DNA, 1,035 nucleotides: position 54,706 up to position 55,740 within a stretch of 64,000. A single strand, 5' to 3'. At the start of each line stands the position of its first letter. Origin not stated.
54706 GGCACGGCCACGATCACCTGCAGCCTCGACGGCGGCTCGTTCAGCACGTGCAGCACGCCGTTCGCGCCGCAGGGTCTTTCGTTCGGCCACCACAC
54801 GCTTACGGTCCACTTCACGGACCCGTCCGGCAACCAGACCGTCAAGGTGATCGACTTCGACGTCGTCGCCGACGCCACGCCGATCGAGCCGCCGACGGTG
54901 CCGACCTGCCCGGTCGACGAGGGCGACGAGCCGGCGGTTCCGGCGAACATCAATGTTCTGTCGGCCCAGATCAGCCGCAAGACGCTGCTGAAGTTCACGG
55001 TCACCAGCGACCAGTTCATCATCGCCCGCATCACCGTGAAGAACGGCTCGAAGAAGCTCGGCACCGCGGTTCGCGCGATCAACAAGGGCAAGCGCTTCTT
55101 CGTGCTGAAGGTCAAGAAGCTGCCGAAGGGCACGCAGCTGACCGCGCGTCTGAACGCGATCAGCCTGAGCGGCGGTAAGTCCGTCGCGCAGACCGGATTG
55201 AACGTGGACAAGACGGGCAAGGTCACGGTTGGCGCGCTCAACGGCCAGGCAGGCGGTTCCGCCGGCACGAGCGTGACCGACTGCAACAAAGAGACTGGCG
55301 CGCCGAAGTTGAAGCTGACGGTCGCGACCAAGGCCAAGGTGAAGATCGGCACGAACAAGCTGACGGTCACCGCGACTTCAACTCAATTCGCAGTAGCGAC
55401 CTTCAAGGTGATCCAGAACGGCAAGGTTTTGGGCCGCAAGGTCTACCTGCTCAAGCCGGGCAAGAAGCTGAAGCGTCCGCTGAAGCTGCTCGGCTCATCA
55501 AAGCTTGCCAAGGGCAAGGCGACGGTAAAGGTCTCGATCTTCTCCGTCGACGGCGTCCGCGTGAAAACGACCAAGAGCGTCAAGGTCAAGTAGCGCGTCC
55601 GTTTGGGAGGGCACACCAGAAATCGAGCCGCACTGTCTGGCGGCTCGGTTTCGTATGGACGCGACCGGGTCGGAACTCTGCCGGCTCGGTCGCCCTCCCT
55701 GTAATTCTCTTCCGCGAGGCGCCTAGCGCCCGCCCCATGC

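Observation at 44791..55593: Giant ~3,600-aa secreted protein with a three-part architecture and no obvious cell-wall anchor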

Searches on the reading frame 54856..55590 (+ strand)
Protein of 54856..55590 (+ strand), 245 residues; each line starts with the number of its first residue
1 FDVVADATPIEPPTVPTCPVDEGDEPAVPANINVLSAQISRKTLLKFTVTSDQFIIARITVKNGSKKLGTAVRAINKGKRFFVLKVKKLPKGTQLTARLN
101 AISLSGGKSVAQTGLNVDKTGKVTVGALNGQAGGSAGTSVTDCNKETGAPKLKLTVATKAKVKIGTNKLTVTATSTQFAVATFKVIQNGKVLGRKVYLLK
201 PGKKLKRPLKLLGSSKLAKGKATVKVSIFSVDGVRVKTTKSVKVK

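Call 7: search_protein_families(library=pfam, proteins=[window:54856-55590:+], max_evalue=10)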
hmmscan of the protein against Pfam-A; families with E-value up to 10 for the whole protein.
seq(245 aa): 4 families
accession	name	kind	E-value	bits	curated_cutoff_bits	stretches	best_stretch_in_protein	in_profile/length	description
PF13752.12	DUF4165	-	0.0052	17.2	25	2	187-240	62-113/121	Domain of unknown function (DUF4165)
PF17786.7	Mannosidase_ig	-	0.042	14.8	23.4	1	153-203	37-90/91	Mannosidase Ig/CBM-like domain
PF05506.17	PLipase_C_C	-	0.051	15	24.4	1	160-212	11-57/80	Bacterial phospholipase C, C-terminal domain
PF21633.3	MOV-10_Ig-like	-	0.12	12.9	27.4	0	31-67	10-46/126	Helicase MOV-10, Ig-like domain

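Call 8: search_protein_families(library=ncbifam, proteins=[window:54856-55590:+], max_evalue=10)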
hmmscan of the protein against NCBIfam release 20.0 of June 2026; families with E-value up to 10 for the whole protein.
seq(245 aa): 1 family
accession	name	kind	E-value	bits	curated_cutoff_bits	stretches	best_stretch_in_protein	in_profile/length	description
TIGR00240.1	ATCase_reg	equivalog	0.052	13.4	148.55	1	67-107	10-51/150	aspartate carbamoyltransferase regulatory subunit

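Call 15: find_homologous_proteins(query=window:54889-55590:+, max_evalue=0.01)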
Query seq(234 aa) (234 aa): 2 proteins with E <= 0.01 among 1071 candidates.
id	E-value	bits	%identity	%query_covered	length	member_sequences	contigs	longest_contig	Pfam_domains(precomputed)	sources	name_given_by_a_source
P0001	2.3e-71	258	56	100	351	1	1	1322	PF19077.7,PF17936.8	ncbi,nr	ncbi:MAG: Ig-like domain-containing protein, partial [Phycisphaerales bacterium]|nr:Ig-like domain-c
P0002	3.0e-35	140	68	44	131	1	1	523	-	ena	-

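Call 25: find_encoding_contigs(protein=P0001, flank=10000)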
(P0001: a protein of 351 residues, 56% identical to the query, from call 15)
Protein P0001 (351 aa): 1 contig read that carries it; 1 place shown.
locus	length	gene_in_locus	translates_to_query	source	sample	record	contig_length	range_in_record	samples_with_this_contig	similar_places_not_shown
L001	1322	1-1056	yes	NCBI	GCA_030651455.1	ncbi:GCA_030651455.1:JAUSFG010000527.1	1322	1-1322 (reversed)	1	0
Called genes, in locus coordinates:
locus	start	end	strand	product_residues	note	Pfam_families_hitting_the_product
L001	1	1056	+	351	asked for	PF17936:Big_6, PF19077:Big_13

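Call 33: predict_structure(alignment_id=A1)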
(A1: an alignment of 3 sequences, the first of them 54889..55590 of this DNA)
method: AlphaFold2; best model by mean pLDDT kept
length: 234 residues; sequences in the alignment: 3
mean_pLDDT: 61.7   pTM: 0.47
mean pLDDT of the five models: 61.7, 61.4, 59.6, 58.0, 57.5
residues with pLDDT >= 90: 0; 70-90: 85; 50-70: 98; < 50: 51
segments of 3 or more residues with pLDDT < 50: 1-14, 118-149
pLDDT, mean of each block of 10 residues (from residue 1): 33 54 75 79 78 81 76 76 80 67 76 58 32 28 36 53 61 69 66 61 59 63 58 60
secondary structure, 60 per line:
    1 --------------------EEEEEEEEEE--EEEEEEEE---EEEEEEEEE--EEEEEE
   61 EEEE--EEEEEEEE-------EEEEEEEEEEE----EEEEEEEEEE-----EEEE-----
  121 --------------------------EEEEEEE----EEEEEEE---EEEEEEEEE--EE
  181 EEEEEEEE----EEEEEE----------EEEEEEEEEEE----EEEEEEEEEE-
elements in order: E21-30 E33-40 E44-52 E55-64 E67-74 E82-92 E97-106 E112-115 E147-153 E158-164 E168-176 E179-188 E193-198 E209-219 E224-233

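Call 37: search_solved_structures(query=A1, max_evalue=10)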
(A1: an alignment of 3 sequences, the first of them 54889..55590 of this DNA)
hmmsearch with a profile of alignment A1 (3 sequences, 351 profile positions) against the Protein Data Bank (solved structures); distinct sequences matched with E-value up to 10: 13.
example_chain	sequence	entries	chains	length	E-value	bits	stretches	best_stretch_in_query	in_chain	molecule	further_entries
7dm0_A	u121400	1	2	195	7.7e-05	25.4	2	19-90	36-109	Biofilm-associated surface protein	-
2yn3_A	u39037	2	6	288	8.7e-05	25.2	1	14-113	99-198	PUTATIVE INNER MEMBRANE PROTEIN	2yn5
6m3a_A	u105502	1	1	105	0.02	17.4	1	18-89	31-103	Biofilm-associated surface protein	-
9kvu_A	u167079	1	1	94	0.45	13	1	4-91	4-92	bacterial immunoglobulin domain B1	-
6r1b_D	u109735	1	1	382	0.7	12.4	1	53-138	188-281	Putative Sn-glycerol-3-phosphate-binding lipoprotein UgpB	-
6r1b_C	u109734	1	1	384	0.7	12.3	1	53-138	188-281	Putative Sn-glycerol-3-phosphate-binding lipoprotein UgpB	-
5yrx_A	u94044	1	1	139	0.74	12.3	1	48-124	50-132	Nucleoid-associated protein Rv3716c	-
6r1b_A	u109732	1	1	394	0.74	12.3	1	53-138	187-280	Putative Sn-glycerol-3-phosphate-binding lipoprotein UgpB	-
6r1b_B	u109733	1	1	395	0.75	12.3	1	53-138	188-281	Putative Sn-glycerol-3-phosphate-binding lipoprotein UgpB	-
4mfi_A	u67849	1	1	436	0.84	12.1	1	53-138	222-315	Sn-glycerol-3-phosphate ABC transporter substrate-binding protein UspB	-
1k85_A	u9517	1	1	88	0.87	12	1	14-91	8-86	CHITINASE A1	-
1jer_A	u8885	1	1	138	1.7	11.1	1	80-121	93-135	CUCUMBER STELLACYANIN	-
8r0t_B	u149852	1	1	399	1.8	11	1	99-131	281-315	Fc fragment of IgG binding protein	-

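Call 38: search_protein_representatives(alignment_id=A1)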
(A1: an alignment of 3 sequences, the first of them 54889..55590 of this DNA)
Query: 3 sequences, 351 profile positions. Proteins with E-value up to 0.001 (for the whole library): 10680; up to 1e-10: 4875; up to 1e-30: 1653. The best 150 are listed.
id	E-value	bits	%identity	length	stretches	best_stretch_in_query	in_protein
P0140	0.0e+00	1382.3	-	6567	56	10-103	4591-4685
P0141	0.0e+00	1288.8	-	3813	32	1-89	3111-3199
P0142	0.0e+00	1239.1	-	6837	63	13-112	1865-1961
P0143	0.0e+00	1228.9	-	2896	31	3-90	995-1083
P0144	0.0e+00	1209.9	-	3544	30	4-88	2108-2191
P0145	0.0e+00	1200.8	-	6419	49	11-109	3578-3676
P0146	0.0e+00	1154.0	-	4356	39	2-95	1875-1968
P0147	0.0e+00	1108.5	-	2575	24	5-112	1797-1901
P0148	0.0e+00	1102.4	-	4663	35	5-103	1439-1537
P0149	0.0e+00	1084.4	-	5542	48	15-104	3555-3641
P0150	0.0e+00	1029.8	-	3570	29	8-105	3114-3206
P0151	1.6e-292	984.7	-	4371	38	11-91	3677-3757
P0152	4.0e-288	970.3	-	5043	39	15-102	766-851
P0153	1.0e-285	962.4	-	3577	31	3-101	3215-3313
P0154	1.2e-283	955.6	-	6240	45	14-92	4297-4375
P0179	4.2e-211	717.0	-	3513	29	17-106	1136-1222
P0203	2.1e-181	619.3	-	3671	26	240-351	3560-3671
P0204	1.3e-180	616.7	-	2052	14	124-347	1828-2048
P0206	4.7e-180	614.8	-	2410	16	1-130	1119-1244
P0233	2.6e-165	566.3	-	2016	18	1-97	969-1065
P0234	2.7e-163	559.7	-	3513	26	3-91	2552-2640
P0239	5.2e-156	535.8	-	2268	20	2-93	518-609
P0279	8.5e-135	466.0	-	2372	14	1-94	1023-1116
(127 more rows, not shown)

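Call 43: find_homologous_proteins(query=A2, max_evalue=0.01)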
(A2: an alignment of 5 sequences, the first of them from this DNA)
Query A2 (5 sequences) (234 aa, profile of the alignment): 3 proteins with E <= 0.01 among 8000 candidates.
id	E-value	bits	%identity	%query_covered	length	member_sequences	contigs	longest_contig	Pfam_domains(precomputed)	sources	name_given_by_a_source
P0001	1.4e-102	360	56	100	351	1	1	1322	PF19077.7,PF17936.8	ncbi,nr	ncbi:MAG: Ig-like domain-containing protein, partial [Phycisphaerales bacterium]|nr:Ig-like domain-c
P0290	6.5e-41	158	64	50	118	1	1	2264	-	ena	-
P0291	5.7e-28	116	76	32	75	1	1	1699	-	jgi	jgi:hypothetical protein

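Call 44: find_related_loci(query=A2, collection=genome_contigs, flank=10000)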
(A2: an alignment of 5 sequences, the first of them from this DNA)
Query A2 (234 aa) in genome_contigs; peptide patterns used: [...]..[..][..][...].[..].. (x = any residue, [..] = any of these).
14 stretches matched a pattern; 1 encode a relative of the query (tblastn E <= 1e-3); 1 distinct loci.
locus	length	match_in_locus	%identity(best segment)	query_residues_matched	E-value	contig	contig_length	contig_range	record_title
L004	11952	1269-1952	62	6-234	1e-83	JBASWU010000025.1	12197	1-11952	MAG: Solirubrobacterales bacterium isolate MFD03231_ilm_asm_bin24 k127_73172, whole genome shotgun sequence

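Call 52: find_related_loci(query=A2, collection=metagenome_contigs, flank=10000)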
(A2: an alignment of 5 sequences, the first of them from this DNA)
Query A2 (234 aa) in metagenome_contigs; peptide patterns used: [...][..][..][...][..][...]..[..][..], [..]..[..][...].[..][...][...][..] (x = any residue, [..] = any of these).
600 stretches matched a pattern, but none encodes a relative of the query by tblastn (E <= 1e-3).

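Call 54: find_encoding_contigs(protein=P0204, flank=8000, max_places=3)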
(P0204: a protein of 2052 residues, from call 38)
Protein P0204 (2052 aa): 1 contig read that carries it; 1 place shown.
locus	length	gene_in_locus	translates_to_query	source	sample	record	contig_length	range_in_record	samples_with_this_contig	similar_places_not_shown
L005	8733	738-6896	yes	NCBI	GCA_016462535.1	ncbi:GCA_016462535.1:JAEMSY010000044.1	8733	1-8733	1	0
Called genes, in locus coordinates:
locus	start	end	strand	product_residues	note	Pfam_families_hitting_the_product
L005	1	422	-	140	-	PF01656:CbiA (weak), PF02374:ArsA_ATPase, PF13614:AAA_31 (weak)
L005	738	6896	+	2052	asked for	PF20009:GEVED, PF19077:Big_13, PF19077:Big_13, PF17936:Big_6, PF19077:Big_13, PF17936:Big_6, PF19077:Big_13, PF19077:Big_13, +21 more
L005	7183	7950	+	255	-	PF00142:Fer4_NifH, PF02374:ArsA_ATPase (weak), PF06564:CBP_BcsQ (weak), PF09140:MipZ, PF10609:ParA, PF13614:AAA_31, PF01656:CbiA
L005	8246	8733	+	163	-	PF00091:Tubulin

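Call 55: find_encoding_contigs(protein=P0203, flank=8000, max_places=3)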
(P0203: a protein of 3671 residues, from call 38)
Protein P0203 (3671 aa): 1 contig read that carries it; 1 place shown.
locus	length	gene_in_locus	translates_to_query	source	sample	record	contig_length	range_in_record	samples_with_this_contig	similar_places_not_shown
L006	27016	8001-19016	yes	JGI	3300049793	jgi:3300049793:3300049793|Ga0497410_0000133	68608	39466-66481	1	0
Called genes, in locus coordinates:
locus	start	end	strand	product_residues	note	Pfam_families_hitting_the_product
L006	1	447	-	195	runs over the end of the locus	PF01174:SNO, PF07685:GATase_3 (weak)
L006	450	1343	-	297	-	PF01680:SOR_SNZ, PF00977:His_biosynth (faint), PF05690:ThiG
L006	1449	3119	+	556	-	PF00353:HemolysinCabind (weak)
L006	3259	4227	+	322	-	PF00491:Arginase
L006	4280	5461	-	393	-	PF00933:Glyco_hydro_3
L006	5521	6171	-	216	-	PF00753:Lactamase_B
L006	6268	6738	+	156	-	-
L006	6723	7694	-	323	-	PF01418:HTH_6, PF01380:SIS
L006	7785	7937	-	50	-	-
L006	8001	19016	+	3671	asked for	PF19077:Big_13, PF19077:Big_13, PF17936:Big_6, PF19077:Big_13, PF17936:Big_6, PF19077:Big_13, PF17936:Big_6, PF19077:Big_13, +22 more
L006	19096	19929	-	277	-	PF08450:SGL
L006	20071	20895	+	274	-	PF13714:PEP_mutase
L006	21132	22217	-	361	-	-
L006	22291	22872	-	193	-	-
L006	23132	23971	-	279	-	PF10137:CAP12-PCTIR_TIR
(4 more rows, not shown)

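Call 57: list_cluster_members(proteins=[P0204, P0203, P0003, P0004, P0007])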
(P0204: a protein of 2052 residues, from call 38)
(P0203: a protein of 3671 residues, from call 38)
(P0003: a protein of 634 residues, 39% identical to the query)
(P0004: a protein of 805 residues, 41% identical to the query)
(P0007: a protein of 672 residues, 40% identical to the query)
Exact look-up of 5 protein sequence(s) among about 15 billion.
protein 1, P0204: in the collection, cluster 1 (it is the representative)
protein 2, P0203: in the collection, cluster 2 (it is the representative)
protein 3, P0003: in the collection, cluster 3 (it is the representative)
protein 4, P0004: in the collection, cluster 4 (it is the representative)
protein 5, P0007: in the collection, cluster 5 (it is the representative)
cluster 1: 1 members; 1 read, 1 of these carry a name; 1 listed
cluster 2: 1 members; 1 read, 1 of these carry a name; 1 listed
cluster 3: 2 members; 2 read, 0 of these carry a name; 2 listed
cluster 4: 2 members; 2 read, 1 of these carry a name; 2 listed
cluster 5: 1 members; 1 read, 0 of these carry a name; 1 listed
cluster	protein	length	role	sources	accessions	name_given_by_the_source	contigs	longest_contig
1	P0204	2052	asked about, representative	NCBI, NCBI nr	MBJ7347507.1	MAG: hypothetical protein JHC87_02920 [Thermoleophilaceae bacterium] | hypothetical protein [Thermoleophilaceae bacterium]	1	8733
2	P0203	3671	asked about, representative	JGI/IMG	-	hypothetical protein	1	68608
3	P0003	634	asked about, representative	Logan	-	-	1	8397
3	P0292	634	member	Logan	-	-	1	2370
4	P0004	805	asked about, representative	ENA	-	-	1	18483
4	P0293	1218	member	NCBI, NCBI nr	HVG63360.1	MAG TPA: Ig-like domain-containing protein [Hyalangium sp.] | Ig-like domain-containing protein [Hyalangium sp.]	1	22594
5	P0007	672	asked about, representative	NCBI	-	-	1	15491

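Call 63: search_protein_families(library=pfam, alignment_id=A2, max_evalue=10)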
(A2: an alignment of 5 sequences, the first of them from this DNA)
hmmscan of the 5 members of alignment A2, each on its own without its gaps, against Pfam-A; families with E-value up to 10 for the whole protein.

A. member 1, seq(234 aa): 5 families
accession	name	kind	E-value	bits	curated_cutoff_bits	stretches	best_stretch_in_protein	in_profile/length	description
PF13752.12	DUF4165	-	0.006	17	25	2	176-229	62-113/121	Domain of unknown function (DUF4165)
PF17786.7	Mannosidase_ig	-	0.032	15.2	23.4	1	142-192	37-90/91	Mannosidase Ig/CBM-like domain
PF05506.17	PLipase_C_C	-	0.04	15.3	24.4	1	149-201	11-57/80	Bacterial phospholipase C, C-terminal domain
PF21633.3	MOV-10_Ig-like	-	0.1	13.1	27.4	0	20-56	10-46/126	Helicase MOV-10, Ig-like domain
PF02983.19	Pro_Al_protease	-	0.7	10.4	23.4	0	155-168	33-46/59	Alpha-lytic protease prodomain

B. families by the number of members that match (of 5 scanned): 11 families
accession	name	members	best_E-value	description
PF13752.12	DUF4165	1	0.006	Domain of unknown function (DUF4165)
PF17516.8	ProQ_C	1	0.015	ProQ C-terminal domain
PF09076.15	Crystall_2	1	0.016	Beta/Gamma crystallin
PF17786.7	Mannosidase_ig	1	0.032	Mannosidase Ig/CBM-like domain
PF05506.17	PLipase_C_C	1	0.04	Bacterial phospholipase C, C-terminal domain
PF09926.15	DUF2158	1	0.072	Uncharacterized small protein (DUF2158)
PF05594.20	Fil_haemagg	1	0.096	Haemagglutinin repeat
PF21633.3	MOV-10_Ig-like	1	0.1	Helicase MOV-10, Ig-like domain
PF22902.2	NOMO1-like_9th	1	0.11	BOS complex subunit NOMO1-like, beta sandwich domain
PF04234.18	CopC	1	0.18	CopC domain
PF02983.19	Pro_Al_protease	1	0.7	Alpha-lytic protease prodomain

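Call 64: search_protein_families(library=ncbifam, alignment_id=A2, max_evalue=10)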
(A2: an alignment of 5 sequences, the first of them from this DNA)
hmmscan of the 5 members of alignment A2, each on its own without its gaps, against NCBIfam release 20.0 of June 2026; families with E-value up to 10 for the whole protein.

A. member 1, seq(234 aa): 1 family
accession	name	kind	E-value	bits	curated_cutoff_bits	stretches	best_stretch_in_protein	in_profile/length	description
TIGR00240.1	ATCase_reg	equivalog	0.041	13.7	148.55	1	56-96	10-51/150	aspartate carbamoyltransferase regulatory subunit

B. families by the number of members that match (of 5 scanned): 4 families
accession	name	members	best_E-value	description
NF010827.0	PRK14231.1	1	0.032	fluoride efflux transporter CrcB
TIGR00240.1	ATCase_reg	1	0.041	aspartate carbamoyltransferase regulatory subunit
NF033814.1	copper_CopC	1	0.085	copper homeostasis periplasmic binding protein CopC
NF049967.1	QhpG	1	0.085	flavin-dependent monooxygenase QhpG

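Call 65: search_solved_structures(query=A2, max_evalue=10)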
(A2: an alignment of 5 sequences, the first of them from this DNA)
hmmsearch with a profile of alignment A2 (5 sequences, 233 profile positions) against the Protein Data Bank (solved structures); distinct sequences matched with E-value up to 10: 0.

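Call 88: fold_search(model_id=the predicted structure, library=pdb)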
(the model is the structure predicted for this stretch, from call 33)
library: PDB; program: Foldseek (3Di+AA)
matches with E <= 10: 1548; with E <= 0.001: 109
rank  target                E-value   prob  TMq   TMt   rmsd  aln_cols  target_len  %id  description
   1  4kkq_A                7.1e-07  1.00  0.27  0.28  17.8       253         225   13  Crystal structure of Vibrio cholerae RbmA (crystal form 1) (released 2013-05-22)
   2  4kkq_B                7.1e-07  1.00  0.27  0.28  17.5       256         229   14  Crystal structure of Vibrio cholerae RbmA (crystal form 1) (released 2013-05-22)
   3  4be5_A                2.5e-06  1.00  0.29  0.30  17.4       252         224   13  V. cholera biofilm scaffolding protein RbmA (released 2013-12-18)
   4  4kkp_B                2.7e-06  1.00  0.27  0.27  19.0       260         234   12  Crystal structure of Vibrio cholerae RbmA (crystal form 2) (released 2013-05-22)
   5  4be6_A                3.9e-06  1.00  0.29  0.30  17.6       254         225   13  V. cholera biofilm scaffolding protein RbmA (released 2013-12-18)
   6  4kkp_A                3.9e-06  1.00  0.28  0.28  18.1       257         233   12  Crystal structure of Vibrio cholerae RbmA (crystal form 2) (released 2013-05-22)
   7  4kkr_A                5.2e-06  1.00  0.29  0.30  17.2       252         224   12  Crystal structure of Vibrio cholerae RbmA (crystal form 3) (released 2013-05-22)
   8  9i25_C                9.0e-06  1.00  0.28  0.27  16.5       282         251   10  WxLIP from Enterococcus faecium locus A bound to long WxL (released 2026-01-28)
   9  9i1y_B                1.1e-05  1.00  0.27  0.24  16.3       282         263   12  WxLIP from Enterococcus faecium (released 2026-01-28)
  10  5g50_B                1.1e-05  1.00  0.26  0.27  18.2       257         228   12  Vibrio cholerae scaffolding protein RbmA in complex with magnesium. (released 2017-11-29)
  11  8yk5_B                1.5e-05  1.00  0.26  0.11  16.9       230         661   11  Structure of glycerophosphoethanolamine ethanolaminephosphodiesterase from Streptomyces sanglieri (released 2024-04-03)
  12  8tr9                  2.7e-05  1.00  0.29  0.11  18.1       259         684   10  Cryo-EM structure of transglutaminase 2 bound to GDP (released 2024-07-31)
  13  1f13_B                3.0e-05  1.00  0.25  0.10  19.2       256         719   11  RECOMBINANT HUMAN CELLULAR COAGULATION FACTOR XIII (released 1998-08-12)
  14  2yn3_A                3.1e-05  1.00  0.27  0.23  25.7       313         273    9  Structural insight into the giant calcium-binding adhesin SiiE: implications for the adhesion of Salmonella enterica t (released 2013-04-03)
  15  5ghu                  3.3e-05  1.00  0.28  0.32  15.3       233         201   12  Crystal structure of YadV chaperone at 1.63 Angstrom (released 2017-06-28)
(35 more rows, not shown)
